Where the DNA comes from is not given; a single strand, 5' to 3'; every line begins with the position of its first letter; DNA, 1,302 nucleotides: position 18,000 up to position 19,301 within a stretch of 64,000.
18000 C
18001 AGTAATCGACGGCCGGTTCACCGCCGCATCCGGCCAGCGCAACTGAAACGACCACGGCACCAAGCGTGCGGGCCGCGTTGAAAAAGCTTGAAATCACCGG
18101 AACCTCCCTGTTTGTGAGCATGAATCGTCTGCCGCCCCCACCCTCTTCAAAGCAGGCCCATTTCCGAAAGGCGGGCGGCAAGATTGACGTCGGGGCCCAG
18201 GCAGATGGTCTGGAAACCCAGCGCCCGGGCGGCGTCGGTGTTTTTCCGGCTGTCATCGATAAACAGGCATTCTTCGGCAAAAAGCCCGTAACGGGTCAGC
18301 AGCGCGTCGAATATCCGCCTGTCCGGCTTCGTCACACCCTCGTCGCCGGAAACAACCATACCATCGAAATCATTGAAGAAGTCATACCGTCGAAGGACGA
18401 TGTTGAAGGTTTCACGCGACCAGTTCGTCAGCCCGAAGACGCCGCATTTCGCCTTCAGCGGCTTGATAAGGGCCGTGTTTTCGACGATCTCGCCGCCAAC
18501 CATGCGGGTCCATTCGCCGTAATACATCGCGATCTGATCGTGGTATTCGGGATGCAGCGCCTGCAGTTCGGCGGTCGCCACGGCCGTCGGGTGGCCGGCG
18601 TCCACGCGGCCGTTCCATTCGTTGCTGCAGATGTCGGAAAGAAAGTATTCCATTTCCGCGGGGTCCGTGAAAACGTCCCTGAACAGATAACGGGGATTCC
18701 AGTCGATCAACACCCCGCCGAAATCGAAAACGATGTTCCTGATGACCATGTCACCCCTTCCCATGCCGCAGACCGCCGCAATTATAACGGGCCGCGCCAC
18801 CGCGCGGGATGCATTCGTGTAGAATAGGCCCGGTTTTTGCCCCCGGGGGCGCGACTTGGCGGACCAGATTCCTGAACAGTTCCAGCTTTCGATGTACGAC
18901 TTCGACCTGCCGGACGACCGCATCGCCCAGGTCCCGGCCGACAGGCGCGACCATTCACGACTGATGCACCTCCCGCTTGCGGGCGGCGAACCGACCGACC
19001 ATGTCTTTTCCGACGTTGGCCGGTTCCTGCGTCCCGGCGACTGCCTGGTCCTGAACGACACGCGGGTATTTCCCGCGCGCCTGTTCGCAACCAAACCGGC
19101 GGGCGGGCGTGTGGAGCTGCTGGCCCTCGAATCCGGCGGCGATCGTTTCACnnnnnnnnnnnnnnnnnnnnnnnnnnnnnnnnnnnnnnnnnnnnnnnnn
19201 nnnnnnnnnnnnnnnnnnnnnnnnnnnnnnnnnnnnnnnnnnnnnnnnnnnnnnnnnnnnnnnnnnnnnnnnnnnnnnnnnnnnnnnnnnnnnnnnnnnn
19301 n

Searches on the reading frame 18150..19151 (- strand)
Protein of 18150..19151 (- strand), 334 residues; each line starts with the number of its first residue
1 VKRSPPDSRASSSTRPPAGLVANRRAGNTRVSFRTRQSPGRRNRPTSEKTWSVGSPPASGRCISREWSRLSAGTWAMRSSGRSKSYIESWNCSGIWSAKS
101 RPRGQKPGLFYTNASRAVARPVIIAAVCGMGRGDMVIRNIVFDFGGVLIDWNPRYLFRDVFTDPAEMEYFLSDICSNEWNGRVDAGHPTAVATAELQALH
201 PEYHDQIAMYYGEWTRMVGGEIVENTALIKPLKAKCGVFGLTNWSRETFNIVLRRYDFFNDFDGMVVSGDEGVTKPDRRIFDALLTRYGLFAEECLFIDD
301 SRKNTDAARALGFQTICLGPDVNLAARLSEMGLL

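Call 14: search_protein_families(library=pfam, proteins=[window:18150-19151:-], max_evalue=0.001)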
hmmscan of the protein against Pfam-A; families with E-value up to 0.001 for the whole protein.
window:18150-19151:- (334 aa): 2 families
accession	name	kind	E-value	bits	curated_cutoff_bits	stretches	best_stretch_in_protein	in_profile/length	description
PF00702.32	Hydrolase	-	2.1e-11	45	26.4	1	137-312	1-191/191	haloacid dehalogenase-like hydrolase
PF13419.12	HAD_2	-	7e-08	33.2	23.8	1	228-316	87-176/178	Haloacid dehalogenase-like hydrolase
